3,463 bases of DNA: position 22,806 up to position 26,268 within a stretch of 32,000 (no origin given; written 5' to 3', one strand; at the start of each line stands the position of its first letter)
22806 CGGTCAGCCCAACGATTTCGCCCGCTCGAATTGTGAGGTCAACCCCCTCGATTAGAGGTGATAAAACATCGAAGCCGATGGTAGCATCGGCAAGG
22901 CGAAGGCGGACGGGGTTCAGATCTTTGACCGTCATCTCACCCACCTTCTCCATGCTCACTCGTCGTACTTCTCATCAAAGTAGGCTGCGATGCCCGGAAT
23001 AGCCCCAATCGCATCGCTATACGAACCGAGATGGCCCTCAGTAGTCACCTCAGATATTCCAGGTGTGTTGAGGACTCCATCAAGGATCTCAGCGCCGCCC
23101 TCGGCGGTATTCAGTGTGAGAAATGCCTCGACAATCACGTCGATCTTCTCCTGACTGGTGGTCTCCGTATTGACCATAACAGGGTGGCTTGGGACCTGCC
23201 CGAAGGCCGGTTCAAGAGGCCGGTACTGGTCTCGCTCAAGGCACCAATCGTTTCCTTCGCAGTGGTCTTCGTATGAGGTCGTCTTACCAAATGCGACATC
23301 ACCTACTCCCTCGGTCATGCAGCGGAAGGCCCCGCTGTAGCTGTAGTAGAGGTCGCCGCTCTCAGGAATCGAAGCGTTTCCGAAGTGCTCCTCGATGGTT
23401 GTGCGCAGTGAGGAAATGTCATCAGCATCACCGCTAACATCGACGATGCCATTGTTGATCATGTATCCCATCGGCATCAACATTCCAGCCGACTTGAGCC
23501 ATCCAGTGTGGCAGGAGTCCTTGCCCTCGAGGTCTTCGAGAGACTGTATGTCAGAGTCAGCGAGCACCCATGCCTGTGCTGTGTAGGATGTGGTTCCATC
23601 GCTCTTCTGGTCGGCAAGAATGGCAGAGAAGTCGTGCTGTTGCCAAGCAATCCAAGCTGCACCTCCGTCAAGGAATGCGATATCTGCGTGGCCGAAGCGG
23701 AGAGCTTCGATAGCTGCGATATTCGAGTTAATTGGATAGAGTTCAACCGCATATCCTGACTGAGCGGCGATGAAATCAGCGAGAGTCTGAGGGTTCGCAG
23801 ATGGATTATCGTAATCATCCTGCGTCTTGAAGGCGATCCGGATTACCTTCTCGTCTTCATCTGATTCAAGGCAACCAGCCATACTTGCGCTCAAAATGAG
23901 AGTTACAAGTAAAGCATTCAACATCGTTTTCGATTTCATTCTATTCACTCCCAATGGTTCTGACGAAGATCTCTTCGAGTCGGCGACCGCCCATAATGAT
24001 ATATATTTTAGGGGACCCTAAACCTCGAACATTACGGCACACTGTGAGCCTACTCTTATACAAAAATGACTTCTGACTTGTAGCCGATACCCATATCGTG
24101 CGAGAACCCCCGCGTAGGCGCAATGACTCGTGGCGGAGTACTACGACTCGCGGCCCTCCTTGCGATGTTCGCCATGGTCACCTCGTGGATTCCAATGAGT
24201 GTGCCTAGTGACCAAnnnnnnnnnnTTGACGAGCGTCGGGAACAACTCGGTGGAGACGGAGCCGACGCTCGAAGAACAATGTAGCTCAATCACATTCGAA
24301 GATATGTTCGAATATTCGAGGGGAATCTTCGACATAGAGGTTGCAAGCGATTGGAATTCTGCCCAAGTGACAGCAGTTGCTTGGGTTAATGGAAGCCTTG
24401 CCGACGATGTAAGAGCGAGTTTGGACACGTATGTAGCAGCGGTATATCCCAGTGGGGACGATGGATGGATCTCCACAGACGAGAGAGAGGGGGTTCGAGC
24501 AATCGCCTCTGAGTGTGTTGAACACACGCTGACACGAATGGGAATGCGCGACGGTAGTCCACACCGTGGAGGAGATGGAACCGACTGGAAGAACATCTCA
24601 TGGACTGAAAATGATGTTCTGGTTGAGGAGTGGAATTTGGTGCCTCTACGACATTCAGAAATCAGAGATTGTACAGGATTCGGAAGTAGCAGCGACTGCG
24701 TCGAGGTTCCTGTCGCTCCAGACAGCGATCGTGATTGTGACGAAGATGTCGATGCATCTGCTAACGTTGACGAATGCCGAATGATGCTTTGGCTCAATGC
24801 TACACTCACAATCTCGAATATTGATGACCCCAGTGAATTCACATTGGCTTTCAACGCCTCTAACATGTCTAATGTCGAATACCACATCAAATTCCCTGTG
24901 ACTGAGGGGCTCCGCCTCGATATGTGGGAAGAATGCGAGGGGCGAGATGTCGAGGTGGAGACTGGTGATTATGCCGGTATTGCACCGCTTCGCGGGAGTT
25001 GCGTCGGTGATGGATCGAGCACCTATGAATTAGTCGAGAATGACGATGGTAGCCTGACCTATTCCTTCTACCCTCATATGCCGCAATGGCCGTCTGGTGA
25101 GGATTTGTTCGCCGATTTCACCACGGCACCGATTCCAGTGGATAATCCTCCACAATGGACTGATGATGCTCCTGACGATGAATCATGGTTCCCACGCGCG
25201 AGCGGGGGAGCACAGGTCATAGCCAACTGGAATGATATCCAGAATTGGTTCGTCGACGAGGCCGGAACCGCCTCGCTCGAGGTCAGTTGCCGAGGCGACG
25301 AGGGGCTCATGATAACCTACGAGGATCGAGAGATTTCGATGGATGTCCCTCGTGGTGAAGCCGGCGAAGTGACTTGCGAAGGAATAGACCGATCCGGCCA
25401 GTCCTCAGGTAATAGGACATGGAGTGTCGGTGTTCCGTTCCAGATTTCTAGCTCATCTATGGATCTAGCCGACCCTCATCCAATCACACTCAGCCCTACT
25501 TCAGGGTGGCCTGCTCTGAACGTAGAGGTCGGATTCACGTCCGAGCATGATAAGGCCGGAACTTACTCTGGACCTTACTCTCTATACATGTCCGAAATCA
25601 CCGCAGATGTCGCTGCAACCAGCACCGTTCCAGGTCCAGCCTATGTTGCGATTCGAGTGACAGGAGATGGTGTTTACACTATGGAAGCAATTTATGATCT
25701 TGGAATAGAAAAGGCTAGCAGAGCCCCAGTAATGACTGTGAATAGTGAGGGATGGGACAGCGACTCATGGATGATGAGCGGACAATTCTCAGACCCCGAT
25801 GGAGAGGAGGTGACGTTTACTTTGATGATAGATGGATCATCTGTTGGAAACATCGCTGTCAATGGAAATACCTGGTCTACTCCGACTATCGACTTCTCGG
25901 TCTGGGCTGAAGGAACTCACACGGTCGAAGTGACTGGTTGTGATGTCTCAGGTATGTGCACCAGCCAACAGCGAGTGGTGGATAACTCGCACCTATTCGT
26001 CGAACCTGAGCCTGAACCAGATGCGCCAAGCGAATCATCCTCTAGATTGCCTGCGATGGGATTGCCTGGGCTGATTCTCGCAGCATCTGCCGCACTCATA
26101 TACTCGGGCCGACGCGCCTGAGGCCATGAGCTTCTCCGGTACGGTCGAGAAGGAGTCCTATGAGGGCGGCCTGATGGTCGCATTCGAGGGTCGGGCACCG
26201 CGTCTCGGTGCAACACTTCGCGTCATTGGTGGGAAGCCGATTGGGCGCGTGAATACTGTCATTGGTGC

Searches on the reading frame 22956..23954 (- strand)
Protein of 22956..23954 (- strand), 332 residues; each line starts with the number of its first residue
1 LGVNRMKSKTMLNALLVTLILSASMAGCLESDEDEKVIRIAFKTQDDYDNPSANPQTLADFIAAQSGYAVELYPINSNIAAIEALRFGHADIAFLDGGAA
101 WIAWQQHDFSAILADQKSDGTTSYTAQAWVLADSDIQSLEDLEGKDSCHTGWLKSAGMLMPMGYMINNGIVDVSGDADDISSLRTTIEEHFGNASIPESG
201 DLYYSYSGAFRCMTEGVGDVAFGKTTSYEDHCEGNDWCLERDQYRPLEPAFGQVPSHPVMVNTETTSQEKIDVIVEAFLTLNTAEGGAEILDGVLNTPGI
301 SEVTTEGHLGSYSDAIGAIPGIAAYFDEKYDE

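Call 15: search_protein_families(library=pfam, proteins=[window:22956-23954:-], max_evalue=0.001)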
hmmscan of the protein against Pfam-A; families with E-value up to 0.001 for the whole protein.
window:22956-23954:- (332 aa): 2 families
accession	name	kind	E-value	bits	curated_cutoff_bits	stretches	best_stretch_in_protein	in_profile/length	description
PF12974.12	Phosphonate-bd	-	2.5e-27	96.3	27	1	55-304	16-238/242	ABC transporter, phosphonate, periplasmic substrate-binding protein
PF00405.22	Transferrin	-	3.1e-22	79.7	20.3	2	77-198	36-155/328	Transferrin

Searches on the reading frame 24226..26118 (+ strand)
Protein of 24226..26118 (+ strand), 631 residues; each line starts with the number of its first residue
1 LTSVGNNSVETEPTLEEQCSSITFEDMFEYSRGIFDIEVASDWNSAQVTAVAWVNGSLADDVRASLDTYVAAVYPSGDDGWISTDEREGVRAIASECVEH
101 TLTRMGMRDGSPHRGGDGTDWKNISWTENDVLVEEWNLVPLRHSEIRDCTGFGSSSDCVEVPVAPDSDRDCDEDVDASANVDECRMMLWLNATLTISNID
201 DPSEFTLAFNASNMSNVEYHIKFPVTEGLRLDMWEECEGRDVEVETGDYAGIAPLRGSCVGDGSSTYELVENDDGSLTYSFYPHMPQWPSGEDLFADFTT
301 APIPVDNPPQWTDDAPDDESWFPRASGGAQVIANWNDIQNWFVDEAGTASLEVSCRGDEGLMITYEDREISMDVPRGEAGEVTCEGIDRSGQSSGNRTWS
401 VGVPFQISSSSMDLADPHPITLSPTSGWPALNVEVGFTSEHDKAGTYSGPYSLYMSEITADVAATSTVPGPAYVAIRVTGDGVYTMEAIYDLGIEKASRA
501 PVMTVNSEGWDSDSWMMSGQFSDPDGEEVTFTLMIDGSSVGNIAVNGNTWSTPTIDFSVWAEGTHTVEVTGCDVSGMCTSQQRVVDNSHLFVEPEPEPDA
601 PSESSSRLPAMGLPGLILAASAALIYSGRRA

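Call 15: search_protein_families(library=pfam, proteins=[window:24226-26118:+], max_evalue=0.001)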
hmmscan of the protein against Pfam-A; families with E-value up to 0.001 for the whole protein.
window:24226-26118:+ (631 aa): 0 families
